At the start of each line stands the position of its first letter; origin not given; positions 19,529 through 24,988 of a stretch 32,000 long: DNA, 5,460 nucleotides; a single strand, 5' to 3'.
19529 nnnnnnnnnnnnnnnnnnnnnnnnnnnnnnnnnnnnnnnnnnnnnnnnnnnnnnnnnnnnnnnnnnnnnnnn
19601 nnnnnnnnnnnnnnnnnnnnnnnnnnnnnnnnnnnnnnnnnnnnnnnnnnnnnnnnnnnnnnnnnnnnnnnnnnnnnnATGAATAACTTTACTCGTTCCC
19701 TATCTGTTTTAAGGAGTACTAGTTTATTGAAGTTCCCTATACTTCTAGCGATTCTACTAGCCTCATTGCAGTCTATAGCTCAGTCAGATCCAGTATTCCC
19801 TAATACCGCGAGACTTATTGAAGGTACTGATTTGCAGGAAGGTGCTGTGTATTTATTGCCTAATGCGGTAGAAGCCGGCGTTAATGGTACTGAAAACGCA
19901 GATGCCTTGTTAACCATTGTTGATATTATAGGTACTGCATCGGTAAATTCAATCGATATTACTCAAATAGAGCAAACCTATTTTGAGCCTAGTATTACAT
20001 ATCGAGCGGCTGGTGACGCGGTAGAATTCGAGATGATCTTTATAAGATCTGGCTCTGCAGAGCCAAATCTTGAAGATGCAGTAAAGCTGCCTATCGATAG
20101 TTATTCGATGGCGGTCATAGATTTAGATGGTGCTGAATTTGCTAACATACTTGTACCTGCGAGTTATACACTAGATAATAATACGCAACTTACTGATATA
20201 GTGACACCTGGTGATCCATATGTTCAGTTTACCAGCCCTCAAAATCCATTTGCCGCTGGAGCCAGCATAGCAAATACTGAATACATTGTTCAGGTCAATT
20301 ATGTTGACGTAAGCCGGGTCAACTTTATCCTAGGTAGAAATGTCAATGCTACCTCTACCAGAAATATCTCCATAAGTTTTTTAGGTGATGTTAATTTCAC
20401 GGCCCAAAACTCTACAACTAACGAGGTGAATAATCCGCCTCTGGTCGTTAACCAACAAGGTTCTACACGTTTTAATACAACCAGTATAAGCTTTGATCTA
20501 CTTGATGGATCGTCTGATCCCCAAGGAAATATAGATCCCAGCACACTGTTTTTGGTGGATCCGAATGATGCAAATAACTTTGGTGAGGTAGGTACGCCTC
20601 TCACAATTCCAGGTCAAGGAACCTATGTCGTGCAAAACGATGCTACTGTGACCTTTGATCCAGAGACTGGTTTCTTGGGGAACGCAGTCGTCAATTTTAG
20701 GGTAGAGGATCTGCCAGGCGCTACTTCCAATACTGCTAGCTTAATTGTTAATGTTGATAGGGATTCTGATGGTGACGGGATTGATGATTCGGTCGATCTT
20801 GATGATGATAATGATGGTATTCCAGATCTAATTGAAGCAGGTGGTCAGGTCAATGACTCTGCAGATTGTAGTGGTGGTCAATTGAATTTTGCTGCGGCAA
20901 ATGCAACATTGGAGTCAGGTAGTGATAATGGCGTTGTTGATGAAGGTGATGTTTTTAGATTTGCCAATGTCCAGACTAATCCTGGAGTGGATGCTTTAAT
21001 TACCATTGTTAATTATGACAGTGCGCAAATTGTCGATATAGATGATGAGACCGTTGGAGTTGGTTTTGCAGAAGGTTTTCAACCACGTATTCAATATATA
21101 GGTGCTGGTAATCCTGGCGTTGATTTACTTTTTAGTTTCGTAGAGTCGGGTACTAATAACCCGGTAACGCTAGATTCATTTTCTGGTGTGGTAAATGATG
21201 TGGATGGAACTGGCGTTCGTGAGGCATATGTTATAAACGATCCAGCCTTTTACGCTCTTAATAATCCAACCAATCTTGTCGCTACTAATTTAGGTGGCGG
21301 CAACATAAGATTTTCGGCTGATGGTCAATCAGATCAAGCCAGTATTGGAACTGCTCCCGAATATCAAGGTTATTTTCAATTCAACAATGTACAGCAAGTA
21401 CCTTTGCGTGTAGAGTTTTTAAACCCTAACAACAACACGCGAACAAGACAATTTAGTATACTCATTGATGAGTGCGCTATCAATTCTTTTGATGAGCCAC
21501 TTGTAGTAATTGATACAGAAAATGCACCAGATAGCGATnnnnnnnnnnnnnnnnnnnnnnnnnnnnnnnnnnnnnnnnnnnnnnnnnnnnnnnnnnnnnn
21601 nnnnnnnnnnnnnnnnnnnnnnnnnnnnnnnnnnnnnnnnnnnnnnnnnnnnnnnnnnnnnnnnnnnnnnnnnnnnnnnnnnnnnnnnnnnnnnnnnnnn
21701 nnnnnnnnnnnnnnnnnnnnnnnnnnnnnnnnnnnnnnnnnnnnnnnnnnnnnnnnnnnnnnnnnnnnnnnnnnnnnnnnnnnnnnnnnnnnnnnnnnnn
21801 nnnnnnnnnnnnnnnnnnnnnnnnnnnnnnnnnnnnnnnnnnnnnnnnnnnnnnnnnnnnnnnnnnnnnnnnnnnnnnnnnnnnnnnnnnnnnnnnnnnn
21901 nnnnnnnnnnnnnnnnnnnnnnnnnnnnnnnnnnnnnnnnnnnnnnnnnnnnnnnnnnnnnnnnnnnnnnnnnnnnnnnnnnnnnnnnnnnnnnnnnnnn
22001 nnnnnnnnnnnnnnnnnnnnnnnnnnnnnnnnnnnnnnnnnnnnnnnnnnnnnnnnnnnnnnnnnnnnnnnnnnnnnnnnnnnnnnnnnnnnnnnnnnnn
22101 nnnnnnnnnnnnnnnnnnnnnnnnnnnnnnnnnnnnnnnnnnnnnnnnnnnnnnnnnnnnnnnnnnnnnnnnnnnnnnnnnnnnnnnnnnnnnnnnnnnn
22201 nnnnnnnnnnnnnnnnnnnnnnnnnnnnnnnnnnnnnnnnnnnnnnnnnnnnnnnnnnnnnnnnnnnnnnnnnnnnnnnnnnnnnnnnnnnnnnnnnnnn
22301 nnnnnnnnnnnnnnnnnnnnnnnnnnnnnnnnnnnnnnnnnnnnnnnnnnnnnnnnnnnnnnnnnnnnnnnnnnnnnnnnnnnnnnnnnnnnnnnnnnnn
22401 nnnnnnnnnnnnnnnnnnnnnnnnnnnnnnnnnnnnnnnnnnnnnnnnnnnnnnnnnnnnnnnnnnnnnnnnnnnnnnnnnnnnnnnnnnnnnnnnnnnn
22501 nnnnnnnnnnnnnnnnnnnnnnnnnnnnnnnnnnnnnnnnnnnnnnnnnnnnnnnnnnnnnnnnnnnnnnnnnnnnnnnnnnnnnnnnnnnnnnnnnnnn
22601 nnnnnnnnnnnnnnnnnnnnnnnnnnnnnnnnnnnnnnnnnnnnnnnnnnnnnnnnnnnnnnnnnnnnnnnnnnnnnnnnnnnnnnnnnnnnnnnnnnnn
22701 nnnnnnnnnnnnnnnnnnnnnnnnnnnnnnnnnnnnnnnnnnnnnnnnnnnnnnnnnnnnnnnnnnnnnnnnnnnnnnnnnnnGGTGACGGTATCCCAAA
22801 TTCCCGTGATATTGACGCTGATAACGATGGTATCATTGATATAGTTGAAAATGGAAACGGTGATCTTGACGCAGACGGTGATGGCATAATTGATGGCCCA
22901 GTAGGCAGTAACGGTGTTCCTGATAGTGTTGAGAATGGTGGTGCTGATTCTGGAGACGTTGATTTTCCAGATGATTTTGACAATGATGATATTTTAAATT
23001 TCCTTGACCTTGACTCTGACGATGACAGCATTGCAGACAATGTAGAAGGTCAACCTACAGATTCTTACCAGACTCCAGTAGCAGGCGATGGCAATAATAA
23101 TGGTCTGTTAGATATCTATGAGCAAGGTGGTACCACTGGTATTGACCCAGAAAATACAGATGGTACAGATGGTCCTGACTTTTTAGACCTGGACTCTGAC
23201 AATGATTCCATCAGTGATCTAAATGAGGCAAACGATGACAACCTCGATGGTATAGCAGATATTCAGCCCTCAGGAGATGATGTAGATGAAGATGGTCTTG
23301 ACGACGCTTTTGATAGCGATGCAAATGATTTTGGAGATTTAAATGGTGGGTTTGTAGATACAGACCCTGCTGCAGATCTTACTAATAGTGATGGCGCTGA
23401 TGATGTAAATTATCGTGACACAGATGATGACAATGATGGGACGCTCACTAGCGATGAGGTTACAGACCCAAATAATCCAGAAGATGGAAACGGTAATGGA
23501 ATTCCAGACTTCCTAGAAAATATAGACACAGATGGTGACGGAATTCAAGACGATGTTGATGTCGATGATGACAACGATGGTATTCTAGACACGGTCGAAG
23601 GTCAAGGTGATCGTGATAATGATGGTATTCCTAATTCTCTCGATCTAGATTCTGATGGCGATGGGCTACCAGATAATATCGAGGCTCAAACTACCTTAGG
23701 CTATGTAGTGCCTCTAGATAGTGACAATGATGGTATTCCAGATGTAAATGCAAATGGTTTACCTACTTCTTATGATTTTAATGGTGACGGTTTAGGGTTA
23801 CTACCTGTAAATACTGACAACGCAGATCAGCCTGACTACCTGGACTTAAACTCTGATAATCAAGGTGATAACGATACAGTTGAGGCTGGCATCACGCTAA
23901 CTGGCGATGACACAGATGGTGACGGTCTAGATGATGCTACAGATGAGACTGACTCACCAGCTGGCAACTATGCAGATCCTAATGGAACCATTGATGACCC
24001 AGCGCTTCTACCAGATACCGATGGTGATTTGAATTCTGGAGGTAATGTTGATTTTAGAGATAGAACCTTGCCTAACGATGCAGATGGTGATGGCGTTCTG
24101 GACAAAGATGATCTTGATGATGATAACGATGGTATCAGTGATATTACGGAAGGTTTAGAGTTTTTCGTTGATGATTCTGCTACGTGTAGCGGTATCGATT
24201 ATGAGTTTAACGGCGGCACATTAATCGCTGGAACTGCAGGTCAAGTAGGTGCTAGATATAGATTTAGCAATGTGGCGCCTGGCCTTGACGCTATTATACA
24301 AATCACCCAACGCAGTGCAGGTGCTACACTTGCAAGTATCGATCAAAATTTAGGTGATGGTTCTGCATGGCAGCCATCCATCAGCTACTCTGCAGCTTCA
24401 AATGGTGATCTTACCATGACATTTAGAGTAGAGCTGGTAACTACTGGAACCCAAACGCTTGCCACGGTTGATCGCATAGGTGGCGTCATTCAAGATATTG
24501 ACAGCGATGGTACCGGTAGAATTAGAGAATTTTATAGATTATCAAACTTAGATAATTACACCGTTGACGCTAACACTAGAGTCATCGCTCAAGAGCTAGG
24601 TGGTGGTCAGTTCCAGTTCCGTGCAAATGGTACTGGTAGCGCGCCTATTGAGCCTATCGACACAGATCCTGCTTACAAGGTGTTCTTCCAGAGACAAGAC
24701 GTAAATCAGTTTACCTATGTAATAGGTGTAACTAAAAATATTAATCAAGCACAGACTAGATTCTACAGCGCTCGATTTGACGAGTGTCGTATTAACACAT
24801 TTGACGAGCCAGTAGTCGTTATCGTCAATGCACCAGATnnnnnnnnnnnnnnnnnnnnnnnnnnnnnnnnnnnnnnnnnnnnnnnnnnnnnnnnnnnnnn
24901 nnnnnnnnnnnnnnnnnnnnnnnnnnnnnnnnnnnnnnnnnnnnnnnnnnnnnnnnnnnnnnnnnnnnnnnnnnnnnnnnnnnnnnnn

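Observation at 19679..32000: Giant ORF (over 4107 codons, still open at the window edge) missing from the ORF track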

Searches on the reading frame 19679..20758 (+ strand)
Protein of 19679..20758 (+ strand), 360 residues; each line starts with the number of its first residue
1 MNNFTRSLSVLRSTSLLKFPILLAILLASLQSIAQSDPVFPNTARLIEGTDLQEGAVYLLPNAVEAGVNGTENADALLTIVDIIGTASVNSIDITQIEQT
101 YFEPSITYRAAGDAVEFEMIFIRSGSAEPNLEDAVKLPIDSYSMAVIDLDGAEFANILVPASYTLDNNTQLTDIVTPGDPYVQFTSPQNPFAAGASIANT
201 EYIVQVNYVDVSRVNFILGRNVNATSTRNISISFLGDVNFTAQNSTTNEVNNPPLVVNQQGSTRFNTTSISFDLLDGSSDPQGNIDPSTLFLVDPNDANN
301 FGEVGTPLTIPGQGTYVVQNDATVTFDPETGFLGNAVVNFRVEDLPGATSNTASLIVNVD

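Call 9: search_protein_families(library=pfam, proteins=[window:19679-20758:+], max_evalue=1)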
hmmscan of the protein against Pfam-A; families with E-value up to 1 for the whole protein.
window:19679-20758:+ (360 aa): 3 families
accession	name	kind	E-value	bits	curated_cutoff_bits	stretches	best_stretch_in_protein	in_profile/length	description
PF19076.6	CshA_repeat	-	2.2e-08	35.2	27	1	242-350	6-95/103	Surface adhesin CshA repetitive domain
PF17963.7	Big_9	-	8.6e-06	27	23.6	1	251-355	1-86/89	Bacterial Ig domain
PF17892.7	Cadherin_5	-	0.00021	21.5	26.5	1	309-357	47-97/98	Cadherin-like domain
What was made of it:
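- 20414..20749 (+): Ig-like stalk domain of CshA-repeat/Big_9 type (aa 246-357). Pfam CshA_repeat scores 35.2 bits (cut-off 27) and Big_9 27 bits (cut-off 23.6) (call 9).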

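Call 10: search_protein_families(library=ncbifam, proteins=[window:19679-20758:+], max_evalue=1)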
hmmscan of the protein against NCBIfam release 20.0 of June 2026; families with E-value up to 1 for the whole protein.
window:19679-20758:+ (360 aa): 2 families
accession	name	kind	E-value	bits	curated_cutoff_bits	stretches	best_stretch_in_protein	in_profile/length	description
TIGR04225.1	CshA_fibril_rpt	repeat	1.6e-07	32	60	1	270-353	29-98/104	fibrillar adhesin CshA-type repeat protein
NF012211.1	tand_rpt_95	domain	0.00026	20.9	90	1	310-359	36-84/98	tandem-95 repeat protein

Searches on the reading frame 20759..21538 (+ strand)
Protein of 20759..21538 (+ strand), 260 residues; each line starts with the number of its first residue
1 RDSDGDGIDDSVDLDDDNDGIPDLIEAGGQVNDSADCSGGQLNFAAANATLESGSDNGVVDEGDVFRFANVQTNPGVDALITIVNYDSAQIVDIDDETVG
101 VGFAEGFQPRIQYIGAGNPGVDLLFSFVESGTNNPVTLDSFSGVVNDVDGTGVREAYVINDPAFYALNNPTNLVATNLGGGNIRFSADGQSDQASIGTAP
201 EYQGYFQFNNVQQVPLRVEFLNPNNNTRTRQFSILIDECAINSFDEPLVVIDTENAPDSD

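Call 9: search_protein_families(library=pfam, proteins=[window:20759-21538:+], max_evalue=1)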
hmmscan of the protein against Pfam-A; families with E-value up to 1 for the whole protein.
window:20759-21538:+ (260 aa): 0 families

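Call 10: search_protein_families(library=ncbifam, proteins=[window:20759-21538:+], max_evalue=1)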
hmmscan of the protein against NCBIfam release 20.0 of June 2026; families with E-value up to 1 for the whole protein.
window:20759-21538:+ (260 aa): 1 family
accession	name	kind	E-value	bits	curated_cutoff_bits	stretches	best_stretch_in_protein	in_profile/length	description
NF053691.1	BamM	equivalog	0.013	14.5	315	1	2-27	266-291/376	BamM family beta-barrel-assembly machinery protein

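Call 38: search_protein_representatives(alignment_id=A1)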
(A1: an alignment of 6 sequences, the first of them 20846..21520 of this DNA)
Query: 6 sequences, 214 profile positions. Proteins with E-value up to 0.001 (for the whole library): 1274; up to 1e-10: 794; up to 1e-30: 95. The best 150 are listed.
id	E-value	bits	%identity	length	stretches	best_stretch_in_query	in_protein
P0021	1.4e-101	355.1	-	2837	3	1-212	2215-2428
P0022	4.3e-81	288.1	-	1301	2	1-210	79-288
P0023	7.3e-77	274.3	-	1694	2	1-214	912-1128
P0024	5.9e-72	258.2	-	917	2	4-204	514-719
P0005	5.7e-70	251.7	-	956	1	1-213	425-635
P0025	3.9e-67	242.5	-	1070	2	5-201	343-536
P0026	6.2e-61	222.2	-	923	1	2-214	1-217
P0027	1.2e-60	221.2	-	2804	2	2-207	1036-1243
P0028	5.7e-59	215.8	-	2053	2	2-211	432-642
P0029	7.0e-55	202.4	-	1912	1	1-214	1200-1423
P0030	8.8e-55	202.1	-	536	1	1-213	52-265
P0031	7.6e-54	199.0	-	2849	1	2-212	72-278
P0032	6.1e-52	192.8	-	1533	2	11-198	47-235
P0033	7.7e-51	189.2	-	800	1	1-213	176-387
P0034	1.0e-50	188.8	-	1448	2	17-208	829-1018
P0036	9.9e-50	185.6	-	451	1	1-214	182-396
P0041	1.4e-48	181.9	-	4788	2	2-213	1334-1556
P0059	1.0e-38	149.6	-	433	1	6-209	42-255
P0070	1.8e-35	139.0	-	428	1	1-207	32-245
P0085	1.1e-33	133.2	-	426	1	2-208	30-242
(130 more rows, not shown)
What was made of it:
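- It matches 1274 representatives at E<=1e-3 and 794 at E<=1e-10 (call 38).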

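Call 39: search_protein_families(library=pfam, proteins=[P0021, P0041, P0059, P0070, P0036, P0030, P0085], max_evalue=0.001)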
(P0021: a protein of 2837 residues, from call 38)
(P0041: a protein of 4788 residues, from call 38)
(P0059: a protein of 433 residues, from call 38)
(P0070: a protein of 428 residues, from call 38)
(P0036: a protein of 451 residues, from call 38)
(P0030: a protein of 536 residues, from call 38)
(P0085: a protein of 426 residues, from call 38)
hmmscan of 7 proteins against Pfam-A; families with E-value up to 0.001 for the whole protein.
P0021 (2837 aa): 0 families

P0041 (4788 aa): 3 families
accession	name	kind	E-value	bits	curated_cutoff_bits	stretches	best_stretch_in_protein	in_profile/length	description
PF13585.12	CHU_C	-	5.8e-26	90.9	27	1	4692-4786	2-86/86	CHU_C Type IX secretion signal domain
PF18884.5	TSP3_bac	-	6.7e-21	74.2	25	10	4481-4501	1-21/22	Bacterial TSP3 repeat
PF21380.2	Nrd1-Seb1_dom2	-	5.7e-07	29.9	27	0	3872-3904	4-36/57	Nrd1/Seb1, domain 2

P0059 (433 aa): 1 family
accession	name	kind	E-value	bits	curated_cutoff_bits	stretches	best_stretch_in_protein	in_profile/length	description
PF18962.6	Por_Secre_tail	-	6.1e-08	33.3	27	1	358-431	2-74/75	Secretion system C-terminal sorting domain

P0070 (428 aa): 1 family
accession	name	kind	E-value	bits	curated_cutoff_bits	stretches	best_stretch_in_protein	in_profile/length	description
PF18962.6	Por_Secre_tail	-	8.3e-07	29.7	27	1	353-424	1-73/75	Secretion system C-terminal sorting domain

P0036 (451 aa): 0 families

P0030 (536 aa): 0 families

P0085 (426 aa): 1 family
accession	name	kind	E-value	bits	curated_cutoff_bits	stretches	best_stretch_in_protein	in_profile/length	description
PF18962.6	Por_Secre_tail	-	8.7e-08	32.8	27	1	350-420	2-73/75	Secretion system C-terminal sorting domain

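Call 40: predict_structure(alignment_id=A1)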
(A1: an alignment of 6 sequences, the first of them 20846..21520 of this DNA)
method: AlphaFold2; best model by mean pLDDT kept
length: 225 residues; sequences in the alignment: 6
mean_pLDDT: 77.7   pTM: 0.80
mean pLDDT of the five models: 77.7, 77.3, 76.2, 73.9, 73.3
residues with pLDDT >= 90: 47; 70-90: 118; 50-70: 41; < 50: 19
segments of 3 or more residues with pLDDT < 50: 1-5, 162-170
pLDDT, mean of each block of 10 residues (from residue 1): 50 75 80 89 86 90 74 67 84 94 92 77 76 84 78 82 44 77 92 76 83 73 50
secondary structure, 60 per line:
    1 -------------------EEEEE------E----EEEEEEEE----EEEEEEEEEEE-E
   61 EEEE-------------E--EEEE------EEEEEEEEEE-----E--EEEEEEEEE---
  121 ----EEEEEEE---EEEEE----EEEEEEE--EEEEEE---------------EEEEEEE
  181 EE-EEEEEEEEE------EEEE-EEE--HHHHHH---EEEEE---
elements in order: E20-24 E36-43 E48-58 E60-64 E81-84 E91-100 E109-117 E125-131 E135-139 E144-150 E153-158 E174-182 E184-192 E199-202 E204-206 H209-214 E218-222
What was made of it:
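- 20864..21514 (+): X1: lectin-like beta-sandwich domain (aa 396-612), bracketed by Cys397 and Cys599. AF2 gives pLDDT 77.7 and pTM 0.80 (call 40).
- The AF2 model has pLDDT 77.7 and pTM 0.80 (call 40).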

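Call 43: list_cluster_members(proteins=[P0021, P0041, P0022, P0023, P0027, P0059])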
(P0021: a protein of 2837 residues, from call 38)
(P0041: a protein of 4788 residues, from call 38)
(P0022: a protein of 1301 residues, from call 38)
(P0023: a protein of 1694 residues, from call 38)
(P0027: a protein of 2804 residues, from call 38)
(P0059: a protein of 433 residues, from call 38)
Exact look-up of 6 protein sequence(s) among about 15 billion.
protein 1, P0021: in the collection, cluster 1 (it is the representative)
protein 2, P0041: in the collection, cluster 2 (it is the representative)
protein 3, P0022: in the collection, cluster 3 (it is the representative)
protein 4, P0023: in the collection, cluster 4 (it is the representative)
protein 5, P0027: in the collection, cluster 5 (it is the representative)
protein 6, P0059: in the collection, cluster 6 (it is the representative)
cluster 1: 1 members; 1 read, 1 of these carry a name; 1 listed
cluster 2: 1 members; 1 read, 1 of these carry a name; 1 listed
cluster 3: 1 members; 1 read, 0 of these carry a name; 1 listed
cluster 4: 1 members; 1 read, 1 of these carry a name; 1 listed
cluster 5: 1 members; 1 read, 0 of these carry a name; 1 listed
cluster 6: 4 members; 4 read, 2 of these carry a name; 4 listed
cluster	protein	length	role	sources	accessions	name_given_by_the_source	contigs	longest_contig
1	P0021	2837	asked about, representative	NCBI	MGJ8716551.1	MAG: hypothetical protein ACSHXG_15740, partial [Maribacter stanieri]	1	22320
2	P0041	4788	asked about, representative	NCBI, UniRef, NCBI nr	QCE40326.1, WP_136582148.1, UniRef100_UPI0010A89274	gliding motility-associated C-terminal domain-containing protein [Psychroserpens sp. ... | T9SS type B sorting domain-containing protein n=1 Tax=Psychroserpens sp. NJDZ02 ...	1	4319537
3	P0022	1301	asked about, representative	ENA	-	-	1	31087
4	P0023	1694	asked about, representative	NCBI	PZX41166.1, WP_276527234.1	Calx-beta domain-containing protein, partial [Nonlabens dokdonensis]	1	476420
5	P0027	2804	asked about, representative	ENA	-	-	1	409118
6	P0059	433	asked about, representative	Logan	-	-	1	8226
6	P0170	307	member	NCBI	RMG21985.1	MAG: hypothetical protein D6730_17310, partial [Bacteroidetes bacterium]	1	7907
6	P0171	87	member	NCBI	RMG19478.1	MAG: T9SS C-terminal target domain-containing protein, partial [Bacteroidetes bacterium]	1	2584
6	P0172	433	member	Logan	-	-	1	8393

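Call 44: fold_search(model_id=the predicted structure, library=pdb)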
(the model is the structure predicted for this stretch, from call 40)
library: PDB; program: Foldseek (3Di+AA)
matches with E <= 10: 1294; with E <= 0.001: 6
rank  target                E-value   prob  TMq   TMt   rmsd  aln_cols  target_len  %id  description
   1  6e36_A                1.1e-04  1.00  0.45  0.28   7.8       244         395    9  The structure of the variable domain of Streptococcus intermedius antigen I/II (Pas) (released 2019-07-17)
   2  4igb_B                1.9e-04  1.00  0.49  0.27  10.3       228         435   10  Crystal structure of the N-terminal domain of the Streptococcus gordonii adhesin Sgo0707 (released 2013-06-05)
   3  6tzl_B                2.1e-04  1.00  0.48  0.31   6.1       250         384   12  The structure of the Streptococcus gordonii surface protein SspB in complex with TEV peptide provides clues to the adh (released 2020-08-19)
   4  4igb_D                3.9e-04  1.00  0.50  0.29   8.1       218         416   13  Crystal structure of the N-terminal domain of the Streptococcus gordonii adhesin Sgo0707 (released 2013-06-05)
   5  6e36_B                3.9e-04  1.00  0.45  0.28   8.7       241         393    8  The structure of the variable domain of Streptococcus intermedius antigen I/II (Pas) (released 2019-07-17)
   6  5uqz                  5.1e-04  1.00  0.45  0.31   6.3       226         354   14  Structural Analysis of the Glucan Binding Protein C of Streptococcus mutans Provides Evidence that it Mediates both Sucr (released 2018-03-07)
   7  8qpg_TA               1.1e-03  0.47  0.18  0.12  17.0       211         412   14  Turret of Haloferax tailed virus 1 (released 2024-10-09)
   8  1jmm                  1.3e-03  1.00  0.49  0.32   5.2       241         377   11  Crystal structure of the V-region of Streptococcus mutans antigen I/II (released 2002-07-17)
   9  4igb_A                1.5e-03  1.00  0.48  0.28   9.5       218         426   10  Crystal structure of the N-terminal domain of the Streptococcus gordonii adhesin Sgo0707 (released 2013-06-05)
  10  6cam                  2.2e-03  1.00  0.48  0.33   5.7       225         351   14  Glucan Binding Protein C of Streptococcus mutans Mediates both Sucrose-Independent and Sucrose-Dependent Adherence (released 2018-05-09)
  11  6ubv_D                2.3e-03  1.00  0.43  0.27   7.9       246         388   10  The structure of the Streptococcus gordonii surface protein SspB in complex with TEV peptide provides clues to the adh (released 2020-09-16)
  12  6ubv_A                2.6e-03  1.00  0.47  0.30   5.8       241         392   11  The structure of the Streptococcus gordonii surface protein SspB in complex with TEV peptide provides clues to the adh (released 2020-09-16)
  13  2c26                  5.2e-03  0.66  0.24  0.22  15.3       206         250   10  Structural basis for the promiscuous specificity of the carbohydrate- binding modules from the beta-sandwich super famil (released 2005-10-18)
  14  9cyn_C                6.5e-03  0.51  0.26  0.27  12.7       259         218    9  Flagellar filament sheath protein FlaA1 (released 2026-03-18)
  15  2wd6_A                7.2e-03  0.99  0.41  0.32   8.9       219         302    9  Crystal structure of the Variable Domain of the Streptococcus gordonii Surface Protein SspB (released 2009-07-28)
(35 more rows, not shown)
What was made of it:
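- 20864..21514 (+): Foldseek top hits are the antigen I/II V-region, Sgo0707 and GbpC, TM 0.45-0.50 (call 44).
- Closest known: Streptococcal antigen I/II V-region / GbpC / Sgo0707 N-domain. Same: These are the best structural matches to the X1 model, with probability 1.0 and TM 0.45-0.50 (call 44).
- The best PDB folds are the antigen I/II V-region, SspB, GbpC and Sgo0707 adhesin heads, at E 1e-4 to 2e-3 (call 44).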

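Call 72: search_protein_families(library=pfam, alignment_id=A1, max_evalue=5)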
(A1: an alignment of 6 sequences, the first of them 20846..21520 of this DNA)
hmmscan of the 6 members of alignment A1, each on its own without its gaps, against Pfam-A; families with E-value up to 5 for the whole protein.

A. member 1, window:20846-21520:+ (225 aa): 0 families

B. families by the number of members that match (of 6 scanned): 1 family
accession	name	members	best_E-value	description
PF24017.2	Beta-prop_SCAP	1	0.046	SCAP Beta-propeller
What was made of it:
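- On Antigen I/II V-region / GbpC (PF08363): No Pfam hit for any of six X-domain sequences at E<=5 (call 72).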

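Call 73: search_solved_structures(query=A1, max_evalue=10)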
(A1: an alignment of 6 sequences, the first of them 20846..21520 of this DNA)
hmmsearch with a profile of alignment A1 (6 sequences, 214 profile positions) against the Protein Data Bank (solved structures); distinct sequences matched with E-value up to 10: 1.
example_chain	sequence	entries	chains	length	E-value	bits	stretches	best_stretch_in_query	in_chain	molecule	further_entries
1nhg_A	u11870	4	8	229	0.47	13.4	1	104-155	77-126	enoyl-acyl carrier reductase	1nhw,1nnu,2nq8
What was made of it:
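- On Antigen I/II V-region / GbpC (PF08363): The profile against PDB sequences finds nothing relevant (call 73).
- Closest known: Streptococcal antigen I/II V-region / GbpC / Sgo0707 N-domain. Different: There is no sequence similarity: no Pfam hit at E<=5 and no PDB sequence hit (calls 72, 73).
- The fold match of X to adhesin heads is moderate, TM 0.45-0.50 with rmsd 5-10 A. No sequence-level link exists (calls 72, 73), and no ligand is known.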

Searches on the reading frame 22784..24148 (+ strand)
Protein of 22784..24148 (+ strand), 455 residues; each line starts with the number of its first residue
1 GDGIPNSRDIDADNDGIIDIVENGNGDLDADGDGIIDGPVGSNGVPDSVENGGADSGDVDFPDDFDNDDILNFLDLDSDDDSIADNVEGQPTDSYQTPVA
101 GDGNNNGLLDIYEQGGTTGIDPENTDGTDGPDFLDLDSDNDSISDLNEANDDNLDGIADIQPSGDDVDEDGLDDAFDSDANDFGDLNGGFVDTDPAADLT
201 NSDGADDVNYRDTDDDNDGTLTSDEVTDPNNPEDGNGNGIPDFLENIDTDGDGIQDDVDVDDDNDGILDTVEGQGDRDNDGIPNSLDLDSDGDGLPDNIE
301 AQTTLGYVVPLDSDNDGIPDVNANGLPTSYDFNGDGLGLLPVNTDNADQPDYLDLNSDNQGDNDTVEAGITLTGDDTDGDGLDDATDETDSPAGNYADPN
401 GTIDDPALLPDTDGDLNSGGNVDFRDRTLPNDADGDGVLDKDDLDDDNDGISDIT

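Call 9: search_protein_families(library=pfam, proteins=[window:22784-24148:+], max_evalue=1)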
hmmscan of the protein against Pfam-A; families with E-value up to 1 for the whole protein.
window:22784-24148:+ (455 aa): 1 family
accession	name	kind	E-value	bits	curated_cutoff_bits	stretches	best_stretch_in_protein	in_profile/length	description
PF18884.5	TSP3_bac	-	0.055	13.8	25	1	289-302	1-14/22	Bacterial TSP3 repeat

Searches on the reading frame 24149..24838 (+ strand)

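Call 9: search_protein_families(library=pfam, proteins=[window:24149-24838:+], max_evalue=1)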
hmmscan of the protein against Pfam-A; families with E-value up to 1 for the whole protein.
window:24149-24838:+ (230 aa): 1 family
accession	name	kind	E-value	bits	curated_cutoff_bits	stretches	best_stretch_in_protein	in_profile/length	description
PF24017.2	Beta-prop_SCAP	-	0.049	12.9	100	1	42-73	401-432/497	SCAP Beta-propeller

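Call 10: search_protein_families(library=ncbifam, proteins=[window:24149-24838:+], max_evalue=1)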
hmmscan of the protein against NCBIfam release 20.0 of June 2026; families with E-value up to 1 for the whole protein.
window:24149-24838:+ (230 aa): 0 families
